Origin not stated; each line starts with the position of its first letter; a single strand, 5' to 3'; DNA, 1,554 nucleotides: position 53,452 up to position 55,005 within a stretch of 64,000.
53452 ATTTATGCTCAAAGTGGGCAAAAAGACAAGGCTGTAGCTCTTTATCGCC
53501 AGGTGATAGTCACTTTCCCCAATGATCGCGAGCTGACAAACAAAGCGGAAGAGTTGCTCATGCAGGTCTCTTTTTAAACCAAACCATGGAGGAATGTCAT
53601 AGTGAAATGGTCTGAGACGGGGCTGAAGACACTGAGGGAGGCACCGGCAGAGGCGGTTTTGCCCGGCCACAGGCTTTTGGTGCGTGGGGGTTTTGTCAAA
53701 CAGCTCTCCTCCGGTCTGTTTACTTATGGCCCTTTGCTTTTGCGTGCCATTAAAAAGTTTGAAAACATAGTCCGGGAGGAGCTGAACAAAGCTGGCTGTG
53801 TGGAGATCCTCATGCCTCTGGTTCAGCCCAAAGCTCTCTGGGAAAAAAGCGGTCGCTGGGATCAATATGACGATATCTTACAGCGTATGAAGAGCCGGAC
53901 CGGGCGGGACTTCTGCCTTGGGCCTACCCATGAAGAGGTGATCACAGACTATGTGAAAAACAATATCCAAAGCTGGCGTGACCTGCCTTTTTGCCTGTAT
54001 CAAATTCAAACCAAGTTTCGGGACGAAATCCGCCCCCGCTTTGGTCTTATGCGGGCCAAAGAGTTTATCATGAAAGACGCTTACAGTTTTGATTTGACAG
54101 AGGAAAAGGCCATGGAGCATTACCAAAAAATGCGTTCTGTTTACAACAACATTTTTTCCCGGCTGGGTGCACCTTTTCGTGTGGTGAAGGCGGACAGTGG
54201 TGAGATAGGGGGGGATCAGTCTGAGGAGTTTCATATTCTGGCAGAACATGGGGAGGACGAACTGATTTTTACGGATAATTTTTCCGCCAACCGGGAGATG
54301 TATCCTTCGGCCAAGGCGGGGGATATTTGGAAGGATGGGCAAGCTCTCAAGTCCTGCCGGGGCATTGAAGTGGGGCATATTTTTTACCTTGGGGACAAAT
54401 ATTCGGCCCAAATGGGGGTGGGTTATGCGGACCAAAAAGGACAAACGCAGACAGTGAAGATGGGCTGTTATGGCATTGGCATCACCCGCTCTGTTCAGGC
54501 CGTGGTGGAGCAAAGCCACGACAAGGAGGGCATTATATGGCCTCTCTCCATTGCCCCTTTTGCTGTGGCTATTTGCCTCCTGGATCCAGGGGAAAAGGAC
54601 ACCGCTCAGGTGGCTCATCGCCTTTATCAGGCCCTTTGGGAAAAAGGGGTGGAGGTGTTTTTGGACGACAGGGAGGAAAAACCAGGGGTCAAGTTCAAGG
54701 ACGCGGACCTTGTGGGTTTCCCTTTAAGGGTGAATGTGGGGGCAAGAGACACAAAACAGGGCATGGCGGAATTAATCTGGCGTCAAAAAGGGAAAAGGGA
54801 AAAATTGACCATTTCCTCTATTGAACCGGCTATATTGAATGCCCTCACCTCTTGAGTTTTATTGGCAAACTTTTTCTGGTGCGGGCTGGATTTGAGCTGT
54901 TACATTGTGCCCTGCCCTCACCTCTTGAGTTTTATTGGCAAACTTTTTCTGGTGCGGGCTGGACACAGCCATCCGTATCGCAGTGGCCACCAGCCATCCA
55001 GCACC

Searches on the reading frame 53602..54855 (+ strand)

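Call 35: search_protein_families(library=ncbifam, proteins=[window:53602-54855:+], max_evalue=1e-10)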
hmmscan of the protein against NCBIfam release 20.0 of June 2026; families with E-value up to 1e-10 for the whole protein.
window:53602-54855:+ (417 aa): 8 families
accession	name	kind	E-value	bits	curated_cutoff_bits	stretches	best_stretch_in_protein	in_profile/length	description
NF006625.0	PRK09194.1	equivalog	3.2e-171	571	558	2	1-236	1-238/559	proline--tRNA ligase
TIGR00409.1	proS_fam_II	equivalog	1.5e-162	542.4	306.7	2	1-233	1-235/568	proline--tRNA ligase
NF008979.1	PRK12325.1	exception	1.4e-147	492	550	1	1-407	1-432/437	proline--tRNA ligase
TIGR00408.1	proS_fam_I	equivalog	1.5e-39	136.2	437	2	250-415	214-381/475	proline--tRNA ligase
TIGR00418.1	thrS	equivalog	1.7e-21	76.8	383.65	1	33-190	187-344/565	threonine--tRNA ligase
NF003211.1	PRK04173.1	equivalog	6e-15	55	312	0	125-408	185-451/454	glycine--tRNA ligase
TIGR00389.1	glyS_dimeric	equivalog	5.8e-14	51.5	243.3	0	126-179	180-233/565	glycine--tRNA ligase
NF003068.0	PRK03991.1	equivalog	9.1e-14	50.7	484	1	119-409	298-586/613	threonine--tRNA ligase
